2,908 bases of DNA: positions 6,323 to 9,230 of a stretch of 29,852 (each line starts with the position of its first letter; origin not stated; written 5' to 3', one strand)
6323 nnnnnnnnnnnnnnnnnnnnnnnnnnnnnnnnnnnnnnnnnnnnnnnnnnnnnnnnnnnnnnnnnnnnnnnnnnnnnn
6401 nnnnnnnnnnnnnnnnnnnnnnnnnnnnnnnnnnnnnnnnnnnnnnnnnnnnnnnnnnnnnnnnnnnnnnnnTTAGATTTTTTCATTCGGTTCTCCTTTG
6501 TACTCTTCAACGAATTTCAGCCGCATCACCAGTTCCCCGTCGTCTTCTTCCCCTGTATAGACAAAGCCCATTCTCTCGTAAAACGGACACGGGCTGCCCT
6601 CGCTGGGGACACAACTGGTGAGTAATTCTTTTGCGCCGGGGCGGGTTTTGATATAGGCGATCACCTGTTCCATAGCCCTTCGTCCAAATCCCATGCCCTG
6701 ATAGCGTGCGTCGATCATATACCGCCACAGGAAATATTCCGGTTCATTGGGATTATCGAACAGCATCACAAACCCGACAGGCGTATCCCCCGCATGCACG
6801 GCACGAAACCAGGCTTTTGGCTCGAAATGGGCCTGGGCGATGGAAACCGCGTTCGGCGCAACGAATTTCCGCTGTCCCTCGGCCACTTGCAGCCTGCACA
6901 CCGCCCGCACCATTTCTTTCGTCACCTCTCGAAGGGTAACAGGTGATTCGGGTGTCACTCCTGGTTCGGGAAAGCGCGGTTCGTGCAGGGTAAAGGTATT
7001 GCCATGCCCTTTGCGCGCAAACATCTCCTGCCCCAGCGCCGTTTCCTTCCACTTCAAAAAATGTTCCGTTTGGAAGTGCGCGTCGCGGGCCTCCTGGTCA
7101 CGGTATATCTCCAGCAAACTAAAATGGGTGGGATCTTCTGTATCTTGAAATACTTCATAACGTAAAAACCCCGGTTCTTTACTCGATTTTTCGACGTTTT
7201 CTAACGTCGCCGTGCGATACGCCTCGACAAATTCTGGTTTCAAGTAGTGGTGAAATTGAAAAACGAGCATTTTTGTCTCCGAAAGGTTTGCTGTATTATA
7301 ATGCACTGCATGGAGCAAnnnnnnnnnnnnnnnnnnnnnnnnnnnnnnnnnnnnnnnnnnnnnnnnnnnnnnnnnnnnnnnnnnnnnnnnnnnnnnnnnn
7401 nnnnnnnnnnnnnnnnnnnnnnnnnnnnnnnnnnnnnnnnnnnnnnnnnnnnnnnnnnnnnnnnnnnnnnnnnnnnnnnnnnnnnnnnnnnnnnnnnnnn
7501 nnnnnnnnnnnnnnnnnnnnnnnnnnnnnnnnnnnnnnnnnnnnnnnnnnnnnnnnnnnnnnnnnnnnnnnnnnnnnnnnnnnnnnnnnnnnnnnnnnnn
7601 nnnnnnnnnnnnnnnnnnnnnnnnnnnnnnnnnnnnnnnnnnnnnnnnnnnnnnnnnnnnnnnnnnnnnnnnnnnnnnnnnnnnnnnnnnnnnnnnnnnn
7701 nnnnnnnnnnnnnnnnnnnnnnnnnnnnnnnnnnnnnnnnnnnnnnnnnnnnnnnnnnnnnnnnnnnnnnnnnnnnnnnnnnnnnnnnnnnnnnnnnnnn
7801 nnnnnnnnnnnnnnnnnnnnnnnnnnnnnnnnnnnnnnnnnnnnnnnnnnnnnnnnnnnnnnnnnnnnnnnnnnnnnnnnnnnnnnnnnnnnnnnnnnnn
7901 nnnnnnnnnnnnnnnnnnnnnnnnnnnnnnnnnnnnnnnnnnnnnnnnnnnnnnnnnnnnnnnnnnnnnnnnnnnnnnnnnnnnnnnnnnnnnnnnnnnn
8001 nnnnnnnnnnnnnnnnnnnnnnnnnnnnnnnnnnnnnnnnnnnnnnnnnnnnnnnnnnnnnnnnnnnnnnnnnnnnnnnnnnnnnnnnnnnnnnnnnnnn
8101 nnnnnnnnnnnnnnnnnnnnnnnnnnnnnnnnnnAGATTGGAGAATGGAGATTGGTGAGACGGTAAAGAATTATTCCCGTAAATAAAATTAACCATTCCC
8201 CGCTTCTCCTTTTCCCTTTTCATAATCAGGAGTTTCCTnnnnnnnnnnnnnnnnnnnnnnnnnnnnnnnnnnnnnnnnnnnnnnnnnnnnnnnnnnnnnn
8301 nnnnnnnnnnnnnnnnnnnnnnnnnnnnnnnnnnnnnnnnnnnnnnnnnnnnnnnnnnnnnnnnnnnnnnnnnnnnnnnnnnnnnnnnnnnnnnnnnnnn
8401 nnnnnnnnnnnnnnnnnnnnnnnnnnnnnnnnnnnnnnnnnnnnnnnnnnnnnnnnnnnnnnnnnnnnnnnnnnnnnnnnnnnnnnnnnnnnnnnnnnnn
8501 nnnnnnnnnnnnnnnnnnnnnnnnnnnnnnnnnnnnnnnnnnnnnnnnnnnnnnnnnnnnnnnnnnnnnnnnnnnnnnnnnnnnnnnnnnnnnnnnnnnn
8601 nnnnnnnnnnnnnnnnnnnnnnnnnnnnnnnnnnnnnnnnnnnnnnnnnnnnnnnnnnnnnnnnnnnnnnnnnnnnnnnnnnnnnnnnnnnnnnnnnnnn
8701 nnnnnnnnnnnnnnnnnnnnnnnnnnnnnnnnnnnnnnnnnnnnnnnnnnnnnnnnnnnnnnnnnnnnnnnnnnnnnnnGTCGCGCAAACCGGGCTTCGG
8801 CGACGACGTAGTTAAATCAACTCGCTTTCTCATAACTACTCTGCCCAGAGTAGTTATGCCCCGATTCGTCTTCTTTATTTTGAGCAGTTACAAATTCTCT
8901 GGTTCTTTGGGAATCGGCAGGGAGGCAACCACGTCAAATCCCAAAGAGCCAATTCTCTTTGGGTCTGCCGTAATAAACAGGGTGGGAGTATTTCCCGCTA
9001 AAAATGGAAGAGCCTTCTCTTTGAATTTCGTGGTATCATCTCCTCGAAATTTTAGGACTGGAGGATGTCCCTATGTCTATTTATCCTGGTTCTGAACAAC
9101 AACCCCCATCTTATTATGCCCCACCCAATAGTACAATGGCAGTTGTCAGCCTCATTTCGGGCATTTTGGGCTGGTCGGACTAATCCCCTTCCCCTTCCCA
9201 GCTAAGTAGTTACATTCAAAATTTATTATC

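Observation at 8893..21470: A 50-bp MITE with exact 8-bp target-site duplications at two loci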

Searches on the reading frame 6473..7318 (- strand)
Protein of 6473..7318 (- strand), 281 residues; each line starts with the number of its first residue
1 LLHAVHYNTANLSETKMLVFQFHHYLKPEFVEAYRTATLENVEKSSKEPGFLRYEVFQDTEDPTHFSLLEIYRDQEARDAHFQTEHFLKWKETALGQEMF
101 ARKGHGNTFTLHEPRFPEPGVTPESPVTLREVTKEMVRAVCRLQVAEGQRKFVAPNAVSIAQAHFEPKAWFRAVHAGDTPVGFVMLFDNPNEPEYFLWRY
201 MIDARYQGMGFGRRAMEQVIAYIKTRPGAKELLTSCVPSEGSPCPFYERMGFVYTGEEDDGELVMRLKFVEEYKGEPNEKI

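Call 62: search_protein_families(library=pfam, proteins=[window:6473-7318:-], max_evalue=0.00001)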
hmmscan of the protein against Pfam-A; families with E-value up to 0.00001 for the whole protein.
window:6473-7318:- (281 aa): 5 families
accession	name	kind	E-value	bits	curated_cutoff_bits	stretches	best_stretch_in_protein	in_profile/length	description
PF03992.22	ABM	-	5.1e-19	68.7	23.1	1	22-92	6-77/78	Antibiotic biosynthesis monooxygenase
PF00583.31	Acetyltransf_1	-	4.7e-14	53.1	20.7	1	166-252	31-116/116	Acetyltransferase (GNAT) family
PF13508.13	Acetyltransf_7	-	1.3e-08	35.5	27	1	176-253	10-83/84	Acetyltransferase (GNAT) domain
PF13673.13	Acetyltransf_10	-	1.2e-07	32.2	23.6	1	166-258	28-113/128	Acetyltransferase (GNAT) domain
PF13302.13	Acetyltransf_3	-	2.7e-07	31.8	25.4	1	129-252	4-137/138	Acetyltransferase (GNAT) domain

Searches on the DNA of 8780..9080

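Call 70: search_rna_families(source=window, start=8780, end=9080, threshold=evalue, max_evalue=1)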
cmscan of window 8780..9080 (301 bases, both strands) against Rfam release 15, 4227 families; matches with E-value up to 1: 1.
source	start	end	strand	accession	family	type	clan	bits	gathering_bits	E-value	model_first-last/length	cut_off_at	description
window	9014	9061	+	RF00668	mir-302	Gene; miRNA;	CL00096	17.9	55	0.76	1-68/68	no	mir-302 microRNA precursor family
